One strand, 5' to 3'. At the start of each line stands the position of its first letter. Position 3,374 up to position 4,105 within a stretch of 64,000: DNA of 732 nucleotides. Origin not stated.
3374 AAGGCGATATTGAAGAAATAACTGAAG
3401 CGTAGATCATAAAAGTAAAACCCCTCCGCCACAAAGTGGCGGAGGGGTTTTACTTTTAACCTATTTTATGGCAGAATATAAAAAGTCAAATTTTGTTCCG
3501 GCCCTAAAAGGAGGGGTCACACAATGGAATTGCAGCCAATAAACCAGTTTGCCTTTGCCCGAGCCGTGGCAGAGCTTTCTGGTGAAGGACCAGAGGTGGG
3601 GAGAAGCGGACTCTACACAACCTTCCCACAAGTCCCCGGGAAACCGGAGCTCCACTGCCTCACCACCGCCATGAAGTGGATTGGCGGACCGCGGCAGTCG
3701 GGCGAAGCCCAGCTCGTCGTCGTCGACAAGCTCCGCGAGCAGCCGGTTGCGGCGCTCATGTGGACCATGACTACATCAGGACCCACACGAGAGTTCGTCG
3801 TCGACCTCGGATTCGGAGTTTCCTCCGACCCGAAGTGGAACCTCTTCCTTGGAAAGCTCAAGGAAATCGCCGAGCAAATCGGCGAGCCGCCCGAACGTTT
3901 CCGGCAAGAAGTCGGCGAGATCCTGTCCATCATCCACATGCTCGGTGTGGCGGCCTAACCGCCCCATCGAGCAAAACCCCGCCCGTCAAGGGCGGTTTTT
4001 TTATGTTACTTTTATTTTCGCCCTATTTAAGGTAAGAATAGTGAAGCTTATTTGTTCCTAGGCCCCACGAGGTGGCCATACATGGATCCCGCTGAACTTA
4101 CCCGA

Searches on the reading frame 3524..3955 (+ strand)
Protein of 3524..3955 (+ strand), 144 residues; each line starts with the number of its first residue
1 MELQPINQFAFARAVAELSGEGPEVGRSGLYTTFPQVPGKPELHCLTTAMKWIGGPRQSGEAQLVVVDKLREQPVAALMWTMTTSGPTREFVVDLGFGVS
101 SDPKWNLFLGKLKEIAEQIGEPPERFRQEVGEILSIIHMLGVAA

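Call 10: search_protein_families(library=pfam, proteins=[window:3524-3955:+], max_evalue=0.1)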
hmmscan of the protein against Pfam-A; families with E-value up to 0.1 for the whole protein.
window:3524-3955:+ (144 aa): 0 families

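Call 38: search_protein_families(library=ncbifam, proteins=[window:3524-3955:+], max_evalue=1)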
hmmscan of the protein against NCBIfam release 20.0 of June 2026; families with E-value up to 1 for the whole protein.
window:3524-3955:+ (144 aa): 0 families

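Call 39: search_protein_families(library=phrogs, proteins=[window:3524-3955:+], max_evalue=1)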
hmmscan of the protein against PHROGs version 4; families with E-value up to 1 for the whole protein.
window:3524-3955:+ (144 aa): 0 families

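Call 42: search_protein_families(library=padloc, proteins=[window:3524-3955:+], max_evalue=1)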
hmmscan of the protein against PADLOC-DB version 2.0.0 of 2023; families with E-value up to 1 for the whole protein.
window:3524-3955:+ (144 aa): 0 families

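Call 66: find_encoding_contigs(protein=window:3524-3955:+, flank=6000, max_places=4)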
Protein window:3524-3955:+ (144 aa): 8 contigs read that carry it; 4 places shown.
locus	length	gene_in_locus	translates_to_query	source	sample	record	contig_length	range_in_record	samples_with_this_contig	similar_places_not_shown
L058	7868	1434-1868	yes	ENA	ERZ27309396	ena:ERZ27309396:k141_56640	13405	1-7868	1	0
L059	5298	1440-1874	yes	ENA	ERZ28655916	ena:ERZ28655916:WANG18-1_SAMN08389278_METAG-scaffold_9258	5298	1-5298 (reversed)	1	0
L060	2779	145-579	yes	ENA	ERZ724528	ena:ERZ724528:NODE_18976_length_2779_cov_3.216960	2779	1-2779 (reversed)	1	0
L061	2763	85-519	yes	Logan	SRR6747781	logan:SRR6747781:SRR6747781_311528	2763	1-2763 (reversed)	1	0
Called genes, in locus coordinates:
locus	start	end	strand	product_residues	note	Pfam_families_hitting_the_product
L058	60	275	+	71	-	-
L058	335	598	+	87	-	PF00312:Ribosomal_S15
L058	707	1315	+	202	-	PF01936:NYN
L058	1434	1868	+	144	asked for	-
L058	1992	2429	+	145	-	-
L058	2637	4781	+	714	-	PF01138:RNase_PH, PF07650:KH_2 (faint), PF01138:RNase_PH, PF00013:KH_1, PF00575:S1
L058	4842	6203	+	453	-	-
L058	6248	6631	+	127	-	PF01258:zf-dskA_traR (weak)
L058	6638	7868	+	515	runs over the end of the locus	PF05362:Lon_C (weak), PF13541:ChlI, PF00493:MCM (faint), PF01078:Mg_chelatase, PF07728:AAA_5 (weak), PF13335:Mg_chelatase_C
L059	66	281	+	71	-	-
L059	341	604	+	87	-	PF00312:Ribosomal_S15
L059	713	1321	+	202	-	PF01936:NYN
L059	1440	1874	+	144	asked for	-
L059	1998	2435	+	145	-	-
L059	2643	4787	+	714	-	PF01138:RNase_PH, PF07650:KH_2 (faint), PF01138:RNase_PH, PF00013:KH_1, PF00575:S1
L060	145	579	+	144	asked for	-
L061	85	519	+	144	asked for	-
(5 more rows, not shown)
